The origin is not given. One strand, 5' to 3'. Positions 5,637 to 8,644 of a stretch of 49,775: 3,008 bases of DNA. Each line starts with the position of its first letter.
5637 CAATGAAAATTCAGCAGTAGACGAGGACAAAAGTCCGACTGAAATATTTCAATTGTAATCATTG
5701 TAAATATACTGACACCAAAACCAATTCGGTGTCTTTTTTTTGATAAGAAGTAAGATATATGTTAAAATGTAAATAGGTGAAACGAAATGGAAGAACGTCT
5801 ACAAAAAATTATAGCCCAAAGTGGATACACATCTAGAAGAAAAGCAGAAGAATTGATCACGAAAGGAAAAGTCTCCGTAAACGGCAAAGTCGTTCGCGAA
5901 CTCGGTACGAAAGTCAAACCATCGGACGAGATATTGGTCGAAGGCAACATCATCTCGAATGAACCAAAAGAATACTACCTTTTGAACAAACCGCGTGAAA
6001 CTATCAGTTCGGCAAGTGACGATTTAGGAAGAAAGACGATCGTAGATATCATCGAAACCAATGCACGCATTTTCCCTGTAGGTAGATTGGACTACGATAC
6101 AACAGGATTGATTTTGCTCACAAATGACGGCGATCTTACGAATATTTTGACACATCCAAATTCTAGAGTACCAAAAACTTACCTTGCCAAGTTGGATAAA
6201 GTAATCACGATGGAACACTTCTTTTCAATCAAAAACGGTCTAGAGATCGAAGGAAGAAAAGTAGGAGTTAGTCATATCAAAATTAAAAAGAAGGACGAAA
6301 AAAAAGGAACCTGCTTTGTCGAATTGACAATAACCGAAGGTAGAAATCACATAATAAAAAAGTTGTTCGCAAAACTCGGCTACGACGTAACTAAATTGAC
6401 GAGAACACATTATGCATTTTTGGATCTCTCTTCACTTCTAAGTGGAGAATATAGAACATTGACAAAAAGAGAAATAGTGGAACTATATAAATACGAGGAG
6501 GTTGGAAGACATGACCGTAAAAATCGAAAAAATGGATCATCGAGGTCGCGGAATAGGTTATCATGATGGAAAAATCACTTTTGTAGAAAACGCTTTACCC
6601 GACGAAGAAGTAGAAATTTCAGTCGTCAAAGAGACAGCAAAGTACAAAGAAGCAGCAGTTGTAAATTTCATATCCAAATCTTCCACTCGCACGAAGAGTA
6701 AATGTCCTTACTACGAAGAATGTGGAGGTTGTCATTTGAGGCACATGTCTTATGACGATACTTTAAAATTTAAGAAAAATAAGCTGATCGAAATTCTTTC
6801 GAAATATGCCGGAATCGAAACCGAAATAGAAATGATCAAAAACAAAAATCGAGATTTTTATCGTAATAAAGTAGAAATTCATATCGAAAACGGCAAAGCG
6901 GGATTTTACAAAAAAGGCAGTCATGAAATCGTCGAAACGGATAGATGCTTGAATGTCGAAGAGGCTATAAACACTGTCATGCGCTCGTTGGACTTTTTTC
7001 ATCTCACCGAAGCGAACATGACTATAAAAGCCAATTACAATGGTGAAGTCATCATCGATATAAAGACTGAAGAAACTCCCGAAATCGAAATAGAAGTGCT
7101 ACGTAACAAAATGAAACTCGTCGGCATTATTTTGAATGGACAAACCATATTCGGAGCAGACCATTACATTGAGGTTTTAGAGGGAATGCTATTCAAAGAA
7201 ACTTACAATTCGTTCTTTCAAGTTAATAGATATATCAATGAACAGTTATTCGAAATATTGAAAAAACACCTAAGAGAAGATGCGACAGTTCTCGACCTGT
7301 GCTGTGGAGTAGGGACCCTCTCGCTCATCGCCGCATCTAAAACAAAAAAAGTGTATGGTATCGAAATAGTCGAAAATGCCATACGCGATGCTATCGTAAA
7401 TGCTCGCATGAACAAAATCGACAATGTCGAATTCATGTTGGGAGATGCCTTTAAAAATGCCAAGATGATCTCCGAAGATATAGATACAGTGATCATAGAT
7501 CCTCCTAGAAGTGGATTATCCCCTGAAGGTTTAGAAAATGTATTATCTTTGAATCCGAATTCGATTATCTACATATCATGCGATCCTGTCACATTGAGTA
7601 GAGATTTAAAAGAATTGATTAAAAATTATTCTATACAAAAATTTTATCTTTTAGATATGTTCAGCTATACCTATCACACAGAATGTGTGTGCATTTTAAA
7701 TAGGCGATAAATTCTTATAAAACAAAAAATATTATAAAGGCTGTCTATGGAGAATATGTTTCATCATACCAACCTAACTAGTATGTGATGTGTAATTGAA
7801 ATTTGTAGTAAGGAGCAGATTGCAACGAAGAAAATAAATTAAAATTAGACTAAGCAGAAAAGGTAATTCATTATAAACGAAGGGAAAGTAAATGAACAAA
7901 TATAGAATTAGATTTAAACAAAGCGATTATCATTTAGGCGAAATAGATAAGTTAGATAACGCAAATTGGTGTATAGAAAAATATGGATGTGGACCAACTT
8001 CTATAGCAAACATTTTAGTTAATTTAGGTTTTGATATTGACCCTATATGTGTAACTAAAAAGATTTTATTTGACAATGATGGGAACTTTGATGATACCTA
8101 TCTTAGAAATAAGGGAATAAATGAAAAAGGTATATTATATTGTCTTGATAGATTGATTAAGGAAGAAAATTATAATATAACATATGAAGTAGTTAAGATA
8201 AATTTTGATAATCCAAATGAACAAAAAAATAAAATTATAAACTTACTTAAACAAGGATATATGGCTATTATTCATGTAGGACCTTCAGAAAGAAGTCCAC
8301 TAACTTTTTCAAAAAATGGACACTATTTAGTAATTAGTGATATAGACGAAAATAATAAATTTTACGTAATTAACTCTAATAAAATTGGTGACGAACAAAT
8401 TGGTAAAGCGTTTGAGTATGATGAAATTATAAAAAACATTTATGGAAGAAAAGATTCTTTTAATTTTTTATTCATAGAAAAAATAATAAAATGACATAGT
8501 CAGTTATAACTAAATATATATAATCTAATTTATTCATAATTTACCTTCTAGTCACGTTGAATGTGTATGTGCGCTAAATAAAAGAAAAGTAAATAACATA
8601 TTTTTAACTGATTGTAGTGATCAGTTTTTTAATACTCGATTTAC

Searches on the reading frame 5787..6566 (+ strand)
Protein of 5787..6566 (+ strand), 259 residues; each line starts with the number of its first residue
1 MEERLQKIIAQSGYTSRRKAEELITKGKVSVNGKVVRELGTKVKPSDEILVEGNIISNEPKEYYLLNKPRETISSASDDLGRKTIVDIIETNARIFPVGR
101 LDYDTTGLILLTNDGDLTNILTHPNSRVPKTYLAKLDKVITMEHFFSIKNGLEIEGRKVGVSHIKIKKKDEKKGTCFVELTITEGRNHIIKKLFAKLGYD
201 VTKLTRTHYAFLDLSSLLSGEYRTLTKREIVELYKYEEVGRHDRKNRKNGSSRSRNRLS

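Call 9: search_protein_families(library=pfam, proteins=[window:5787-6566:+], max_evalue=0.01)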
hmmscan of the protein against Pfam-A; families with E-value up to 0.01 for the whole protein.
window:5787-6566:+ (259 aa): 4 families
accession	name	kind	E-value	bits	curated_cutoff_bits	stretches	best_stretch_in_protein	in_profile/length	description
PF00849.27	PseudoU_synth_2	-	6.9e-23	82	26.8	1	63-195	2-151/152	RNA pseudouridylate synthase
PF01479.30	S4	-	5.3e-15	55.3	22.8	1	3-49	1-48/48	S4 domain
PF22421.1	SYY_C-terminal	-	1.1e-05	25.7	27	1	9-65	26-82/83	Tyrosine--tRNA ligase SYY-like C-terminal domain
PF13275.11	S4_2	-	0.0089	16.3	24.6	0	20-54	26-60/65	S4 domain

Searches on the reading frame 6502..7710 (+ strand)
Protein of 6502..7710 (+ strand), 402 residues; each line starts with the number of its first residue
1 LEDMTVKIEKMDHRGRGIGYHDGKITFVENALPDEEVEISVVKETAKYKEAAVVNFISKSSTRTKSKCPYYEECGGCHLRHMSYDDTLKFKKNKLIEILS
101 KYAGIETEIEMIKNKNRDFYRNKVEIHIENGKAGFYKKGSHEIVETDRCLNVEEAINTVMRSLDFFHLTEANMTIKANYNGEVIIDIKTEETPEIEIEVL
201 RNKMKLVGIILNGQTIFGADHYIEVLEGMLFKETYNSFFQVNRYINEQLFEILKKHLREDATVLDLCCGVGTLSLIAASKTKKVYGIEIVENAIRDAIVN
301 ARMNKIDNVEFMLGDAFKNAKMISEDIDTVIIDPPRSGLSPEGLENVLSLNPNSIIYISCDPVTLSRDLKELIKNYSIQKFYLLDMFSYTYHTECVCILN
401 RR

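Call 9: search_protein_families(library=pfam, proteins=[window:6502-7710:+], max_evalue=0.01)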
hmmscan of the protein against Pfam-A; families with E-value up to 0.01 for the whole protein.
window:6502-7710:+ (402 aa): 18 families
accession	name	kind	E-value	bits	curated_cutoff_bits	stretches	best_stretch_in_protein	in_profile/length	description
PF05958.17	tRNA_U5-meth_tr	-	2e-29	103.2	23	1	84-401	2-356/357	tRNA (Uracil-5-)-methyltransferase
PF13847.12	Methyltransf_31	-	2e-15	57.2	27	1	258-369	2-119/145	Methyltransferase domain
PF05175.20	MTS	-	6.1e-10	39.4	23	1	251-335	25-107/170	Methyltransferase small domain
PF03602.21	Cons_hypoth95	-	6.8e-10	39.3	24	1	245-363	28-155/182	Conserved hypothetical protein 95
PF01938.26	TRAM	-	4.7e-09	36.4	21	1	4-54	8-61/61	TRAM domain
PF13649.12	Methyltransf_25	-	3.9e-08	34.3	27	1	263-332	1-70/97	Methyltransferase domain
PF06325.19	PrmA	-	2e-07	31.2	22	1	251-330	153-230/296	Ribosomal protein L11 methyltransferase (PrmA)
PF09445.16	Methyltransf_15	-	2.5e-07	30.8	22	1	262-340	3-85/165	RNA cap guanine-N2 methyltransferase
PF02475.24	TRM5-TYW2_MTfase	-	5.9e-07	30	28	1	253-333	30-111/164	TRM5/TYW2 methyltransferase domain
PF01728.25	FtsJ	-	4.9e-05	23.8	24.1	1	250-333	10-98/181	FtsJ-like methyltransferase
PF01555.25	N6_N4_Mtase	-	0.00012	22.6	26.7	1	251-297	173-219/221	DNA methylase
PF13489.12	Methyltransf_23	-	0.00017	21.8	27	1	246-304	6-61/164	Methyltransferase domain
PF02390.23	Methyltransf_4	-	0.00019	21.4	24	1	261-319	3-63/173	Putative methyltransferase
PF08241.18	Methyltransf_11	-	0.00064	20.8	21.2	1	264-331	1-65/95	Methyltransferase domain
PF08123.19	DOT1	-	0.00098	19.2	23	1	247-304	29-89/205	Histone methylation protein DOT1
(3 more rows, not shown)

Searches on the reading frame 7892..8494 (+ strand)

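Call 9: search_protein_families(library=pfam, proteins=[window:7892-8494:+], max_evalue=0.01)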
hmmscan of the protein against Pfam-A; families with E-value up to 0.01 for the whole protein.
window:7892-8494:+ (200 aa): 2 families
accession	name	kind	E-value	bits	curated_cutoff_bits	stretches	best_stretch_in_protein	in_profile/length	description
PF13529.12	Peptidase_C39_2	-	5.7e-11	43.6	24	1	29-162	12-142/143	Peptidase_C39 like family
PF14399.12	BtrH_N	-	0.00018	22.2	29.7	1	33-160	2-132/134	Butirosin biosynthesis protein H, N-terminal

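Call 57: search_protein_families(library=ncbifam, proteins=[window:7892-8494:+], max_evalue=0.01)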
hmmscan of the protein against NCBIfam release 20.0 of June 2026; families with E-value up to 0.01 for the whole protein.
window:7892-8494:+ (200 aa): 0 families
